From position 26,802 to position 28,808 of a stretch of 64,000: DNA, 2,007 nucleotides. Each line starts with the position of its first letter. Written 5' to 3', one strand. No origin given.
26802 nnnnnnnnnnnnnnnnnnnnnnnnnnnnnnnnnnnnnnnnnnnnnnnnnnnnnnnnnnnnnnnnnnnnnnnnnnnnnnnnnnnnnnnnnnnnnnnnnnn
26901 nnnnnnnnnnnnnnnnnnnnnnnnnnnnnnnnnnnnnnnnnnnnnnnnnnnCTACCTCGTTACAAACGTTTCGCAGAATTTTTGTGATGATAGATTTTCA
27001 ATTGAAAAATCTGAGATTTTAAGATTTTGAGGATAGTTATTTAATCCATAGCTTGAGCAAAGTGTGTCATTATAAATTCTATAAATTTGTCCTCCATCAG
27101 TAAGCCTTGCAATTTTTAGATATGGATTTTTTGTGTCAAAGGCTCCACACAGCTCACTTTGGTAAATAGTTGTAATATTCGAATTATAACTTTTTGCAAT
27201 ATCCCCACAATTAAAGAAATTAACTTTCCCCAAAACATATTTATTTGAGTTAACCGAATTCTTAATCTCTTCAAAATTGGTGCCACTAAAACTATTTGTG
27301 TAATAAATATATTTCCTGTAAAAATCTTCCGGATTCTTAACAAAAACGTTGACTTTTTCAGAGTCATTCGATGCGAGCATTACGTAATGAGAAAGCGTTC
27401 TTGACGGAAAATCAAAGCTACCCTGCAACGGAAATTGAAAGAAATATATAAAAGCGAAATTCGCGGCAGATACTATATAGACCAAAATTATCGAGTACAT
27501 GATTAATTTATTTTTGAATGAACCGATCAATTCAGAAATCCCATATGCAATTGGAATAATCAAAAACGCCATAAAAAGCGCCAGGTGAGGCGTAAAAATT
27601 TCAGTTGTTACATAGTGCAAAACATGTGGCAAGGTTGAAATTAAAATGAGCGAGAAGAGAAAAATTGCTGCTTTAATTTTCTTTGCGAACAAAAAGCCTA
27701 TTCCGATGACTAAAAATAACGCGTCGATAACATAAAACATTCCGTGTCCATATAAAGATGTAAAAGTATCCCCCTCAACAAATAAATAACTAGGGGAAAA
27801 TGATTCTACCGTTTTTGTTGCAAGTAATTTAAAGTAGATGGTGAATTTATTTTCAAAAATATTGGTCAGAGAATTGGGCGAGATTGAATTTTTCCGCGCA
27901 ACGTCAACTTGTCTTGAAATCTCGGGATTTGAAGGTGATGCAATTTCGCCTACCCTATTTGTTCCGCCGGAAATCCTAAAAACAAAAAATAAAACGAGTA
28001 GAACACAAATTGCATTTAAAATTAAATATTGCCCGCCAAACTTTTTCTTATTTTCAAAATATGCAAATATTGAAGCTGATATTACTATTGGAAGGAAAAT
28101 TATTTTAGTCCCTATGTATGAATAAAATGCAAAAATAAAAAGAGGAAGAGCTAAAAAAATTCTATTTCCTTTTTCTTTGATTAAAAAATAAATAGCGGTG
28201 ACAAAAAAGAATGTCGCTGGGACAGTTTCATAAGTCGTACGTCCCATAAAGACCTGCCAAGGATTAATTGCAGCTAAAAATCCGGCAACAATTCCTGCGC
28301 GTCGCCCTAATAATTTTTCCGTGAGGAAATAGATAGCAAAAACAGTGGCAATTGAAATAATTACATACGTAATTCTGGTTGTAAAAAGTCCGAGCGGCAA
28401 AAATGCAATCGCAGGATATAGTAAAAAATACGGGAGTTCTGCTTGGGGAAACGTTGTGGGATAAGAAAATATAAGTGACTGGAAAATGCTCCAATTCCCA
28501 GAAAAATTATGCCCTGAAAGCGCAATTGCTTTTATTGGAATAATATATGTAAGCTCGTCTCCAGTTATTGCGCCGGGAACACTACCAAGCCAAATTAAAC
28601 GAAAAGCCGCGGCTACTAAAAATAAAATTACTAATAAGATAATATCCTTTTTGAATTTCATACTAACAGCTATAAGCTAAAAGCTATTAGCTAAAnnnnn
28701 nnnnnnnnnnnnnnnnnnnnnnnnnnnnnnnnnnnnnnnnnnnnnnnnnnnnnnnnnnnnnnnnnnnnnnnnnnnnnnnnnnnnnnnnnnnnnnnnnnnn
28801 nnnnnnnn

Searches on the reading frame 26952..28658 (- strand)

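Call 19: search_protein_families(library=pfam, proteins=[window:26952-28658:-], max_evalue=0.001)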
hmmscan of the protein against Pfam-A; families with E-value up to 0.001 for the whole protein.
window:26952-28658:- (568 aa): 1 family
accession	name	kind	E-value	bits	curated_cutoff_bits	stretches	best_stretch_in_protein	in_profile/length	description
PF13231.12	PMT_2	-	0.0001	23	26.1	1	92-224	22-154/160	Dolichyl-phosphate-mannose-protein mannosyltransferase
